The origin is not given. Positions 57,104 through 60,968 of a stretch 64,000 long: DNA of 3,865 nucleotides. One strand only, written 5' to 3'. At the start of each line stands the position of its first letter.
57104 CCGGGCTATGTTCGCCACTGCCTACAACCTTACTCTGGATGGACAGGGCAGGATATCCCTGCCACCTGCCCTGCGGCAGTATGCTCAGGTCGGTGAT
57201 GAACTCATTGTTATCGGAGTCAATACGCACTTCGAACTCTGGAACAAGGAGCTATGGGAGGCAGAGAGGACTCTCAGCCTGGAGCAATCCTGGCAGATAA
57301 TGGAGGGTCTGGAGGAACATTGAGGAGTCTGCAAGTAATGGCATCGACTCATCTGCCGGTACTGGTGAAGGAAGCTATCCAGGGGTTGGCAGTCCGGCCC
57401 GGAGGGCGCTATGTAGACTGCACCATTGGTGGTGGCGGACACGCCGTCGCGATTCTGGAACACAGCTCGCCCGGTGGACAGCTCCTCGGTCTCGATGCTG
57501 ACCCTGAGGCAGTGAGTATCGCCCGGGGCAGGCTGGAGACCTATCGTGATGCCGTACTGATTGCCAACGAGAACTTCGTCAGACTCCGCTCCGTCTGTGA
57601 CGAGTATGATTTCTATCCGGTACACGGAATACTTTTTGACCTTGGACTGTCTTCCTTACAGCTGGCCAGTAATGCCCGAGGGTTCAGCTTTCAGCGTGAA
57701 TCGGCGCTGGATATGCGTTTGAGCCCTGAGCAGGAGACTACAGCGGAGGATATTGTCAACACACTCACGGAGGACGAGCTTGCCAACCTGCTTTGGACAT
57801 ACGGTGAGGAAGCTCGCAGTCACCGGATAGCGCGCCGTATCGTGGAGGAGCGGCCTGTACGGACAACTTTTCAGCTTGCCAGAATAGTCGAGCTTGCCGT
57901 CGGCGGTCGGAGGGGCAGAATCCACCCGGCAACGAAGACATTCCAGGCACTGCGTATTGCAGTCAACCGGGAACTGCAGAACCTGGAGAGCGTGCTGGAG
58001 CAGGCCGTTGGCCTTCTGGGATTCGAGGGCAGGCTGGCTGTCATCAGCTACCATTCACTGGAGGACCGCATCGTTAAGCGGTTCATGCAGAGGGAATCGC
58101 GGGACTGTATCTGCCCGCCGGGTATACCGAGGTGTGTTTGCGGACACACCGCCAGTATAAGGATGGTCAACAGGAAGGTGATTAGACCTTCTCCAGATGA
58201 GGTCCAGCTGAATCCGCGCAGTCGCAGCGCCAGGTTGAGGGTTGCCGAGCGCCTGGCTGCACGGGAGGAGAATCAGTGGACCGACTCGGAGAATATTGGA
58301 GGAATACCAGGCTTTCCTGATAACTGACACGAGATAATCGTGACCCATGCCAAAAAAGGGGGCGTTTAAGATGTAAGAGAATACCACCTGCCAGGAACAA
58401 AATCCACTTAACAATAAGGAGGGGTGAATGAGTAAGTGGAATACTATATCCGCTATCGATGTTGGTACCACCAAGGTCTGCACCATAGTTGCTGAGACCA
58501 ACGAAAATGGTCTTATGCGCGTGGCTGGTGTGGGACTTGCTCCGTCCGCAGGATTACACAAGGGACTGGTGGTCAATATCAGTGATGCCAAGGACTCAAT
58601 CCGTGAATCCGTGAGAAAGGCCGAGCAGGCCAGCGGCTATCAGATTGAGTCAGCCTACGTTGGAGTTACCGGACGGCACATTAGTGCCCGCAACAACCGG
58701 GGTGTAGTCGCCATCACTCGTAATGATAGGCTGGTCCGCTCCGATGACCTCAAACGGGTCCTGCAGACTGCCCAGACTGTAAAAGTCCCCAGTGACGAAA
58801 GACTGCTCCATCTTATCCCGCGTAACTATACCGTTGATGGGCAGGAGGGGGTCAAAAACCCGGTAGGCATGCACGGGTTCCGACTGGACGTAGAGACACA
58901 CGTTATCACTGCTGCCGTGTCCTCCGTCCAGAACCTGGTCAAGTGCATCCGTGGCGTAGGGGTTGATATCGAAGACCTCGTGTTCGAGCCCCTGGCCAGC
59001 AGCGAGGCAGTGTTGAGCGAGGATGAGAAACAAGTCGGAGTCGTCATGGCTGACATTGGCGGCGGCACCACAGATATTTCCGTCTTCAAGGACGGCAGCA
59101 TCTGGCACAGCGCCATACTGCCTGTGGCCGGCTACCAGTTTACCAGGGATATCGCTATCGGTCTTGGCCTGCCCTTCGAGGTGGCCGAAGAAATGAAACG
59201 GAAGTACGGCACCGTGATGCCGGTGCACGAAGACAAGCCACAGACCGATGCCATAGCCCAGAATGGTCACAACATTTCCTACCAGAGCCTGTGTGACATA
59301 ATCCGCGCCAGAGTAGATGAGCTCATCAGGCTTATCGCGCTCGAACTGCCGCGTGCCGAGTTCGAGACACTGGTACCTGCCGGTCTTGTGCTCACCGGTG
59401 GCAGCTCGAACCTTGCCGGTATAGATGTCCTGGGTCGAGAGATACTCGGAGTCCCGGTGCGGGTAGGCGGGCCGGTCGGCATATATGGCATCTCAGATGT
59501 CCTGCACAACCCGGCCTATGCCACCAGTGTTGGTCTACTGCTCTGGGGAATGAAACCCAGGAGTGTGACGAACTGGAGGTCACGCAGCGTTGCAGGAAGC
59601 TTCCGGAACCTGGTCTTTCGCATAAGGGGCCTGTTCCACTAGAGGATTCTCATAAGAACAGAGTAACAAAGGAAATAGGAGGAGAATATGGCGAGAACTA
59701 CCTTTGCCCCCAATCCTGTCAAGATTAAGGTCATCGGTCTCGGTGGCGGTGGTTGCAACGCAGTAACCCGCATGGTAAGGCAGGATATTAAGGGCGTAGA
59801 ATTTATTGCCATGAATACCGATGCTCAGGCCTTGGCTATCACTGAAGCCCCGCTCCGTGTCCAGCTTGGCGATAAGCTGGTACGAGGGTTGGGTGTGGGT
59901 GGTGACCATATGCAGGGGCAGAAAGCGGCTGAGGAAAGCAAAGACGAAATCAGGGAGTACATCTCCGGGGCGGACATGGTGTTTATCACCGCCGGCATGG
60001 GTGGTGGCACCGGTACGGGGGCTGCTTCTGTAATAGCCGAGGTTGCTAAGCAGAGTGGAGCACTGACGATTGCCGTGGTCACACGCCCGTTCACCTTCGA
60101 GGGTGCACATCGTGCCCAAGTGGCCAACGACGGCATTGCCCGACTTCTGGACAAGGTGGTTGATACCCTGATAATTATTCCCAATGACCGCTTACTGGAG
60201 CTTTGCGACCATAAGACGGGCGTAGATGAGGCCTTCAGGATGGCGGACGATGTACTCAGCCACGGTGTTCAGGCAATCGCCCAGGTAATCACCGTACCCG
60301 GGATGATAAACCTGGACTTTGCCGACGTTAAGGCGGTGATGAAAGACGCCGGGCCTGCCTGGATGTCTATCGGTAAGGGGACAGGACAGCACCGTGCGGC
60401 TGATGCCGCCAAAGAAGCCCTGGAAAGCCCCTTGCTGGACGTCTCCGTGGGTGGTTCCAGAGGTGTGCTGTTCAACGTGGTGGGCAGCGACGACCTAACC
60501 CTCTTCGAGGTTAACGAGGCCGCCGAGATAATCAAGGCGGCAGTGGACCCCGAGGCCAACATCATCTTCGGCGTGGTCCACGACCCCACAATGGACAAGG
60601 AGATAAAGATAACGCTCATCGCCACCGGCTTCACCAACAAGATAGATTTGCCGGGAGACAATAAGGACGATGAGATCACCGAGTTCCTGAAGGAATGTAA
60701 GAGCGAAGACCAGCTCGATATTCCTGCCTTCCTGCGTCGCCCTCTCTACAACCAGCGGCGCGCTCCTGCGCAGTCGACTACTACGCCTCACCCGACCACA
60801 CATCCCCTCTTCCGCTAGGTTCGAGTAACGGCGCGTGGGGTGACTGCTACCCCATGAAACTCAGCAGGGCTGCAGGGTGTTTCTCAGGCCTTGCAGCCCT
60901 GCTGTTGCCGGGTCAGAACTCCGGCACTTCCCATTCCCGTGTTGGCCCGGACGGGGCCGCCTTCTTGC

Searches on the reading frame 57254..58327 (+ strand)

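Call 67: search_protein_families(library=pfam, proteins=[window:57254-58327:+], max_evalue=0.00001)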
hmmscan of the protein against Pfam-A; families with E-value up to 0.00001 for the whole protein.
window:57254-58327:+ (357 aa): 1 family
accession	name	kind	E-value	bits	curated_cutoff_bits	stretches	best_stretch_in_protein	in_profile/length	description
PF01795.25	Methyltransf_5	-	2.4e-105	352.9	27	1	31-333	2-308/309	MraW methylase family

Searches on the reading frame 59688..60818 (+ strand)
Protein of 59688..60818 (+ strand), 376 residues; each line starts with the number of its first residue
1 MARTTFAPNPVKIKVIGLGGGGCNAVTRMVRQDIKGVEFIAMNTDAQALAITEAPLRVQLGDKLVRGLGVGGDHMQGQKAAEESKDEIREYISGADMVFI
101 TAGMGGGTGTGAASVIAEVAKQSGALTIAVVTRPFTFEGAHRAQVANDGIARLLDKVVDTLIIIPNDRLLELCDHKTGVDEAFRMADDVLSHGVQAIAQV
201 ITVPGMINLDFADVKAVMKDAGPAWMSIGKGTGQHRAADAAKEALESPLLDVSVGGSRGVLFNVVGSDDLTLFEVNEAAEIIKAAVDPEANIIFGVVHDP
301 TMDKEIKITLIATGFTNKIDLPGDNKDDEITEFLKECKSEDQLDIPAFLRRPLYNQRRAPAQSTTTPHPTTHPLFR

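Call 67: search_protein_families(library=pfam, proteins=[window:59688-60818:+], max_evalue=0.00001)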
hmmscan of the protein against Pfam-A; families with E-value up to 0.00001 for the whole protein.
window:59688-60818:+ (376 aa): 2 families
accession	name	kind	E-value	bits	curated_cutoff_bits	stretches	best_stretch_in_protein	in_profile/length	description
PF00091.31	Tubulin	-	3.1e-47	161.7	33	1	12-174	1-190/190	Tubulin/FtsZ family, GTPase domain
PF12327.13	FtsZ_C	-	2.4e-30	105.1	27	1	222-315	1-94/95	FtsZ family, C-terminal domain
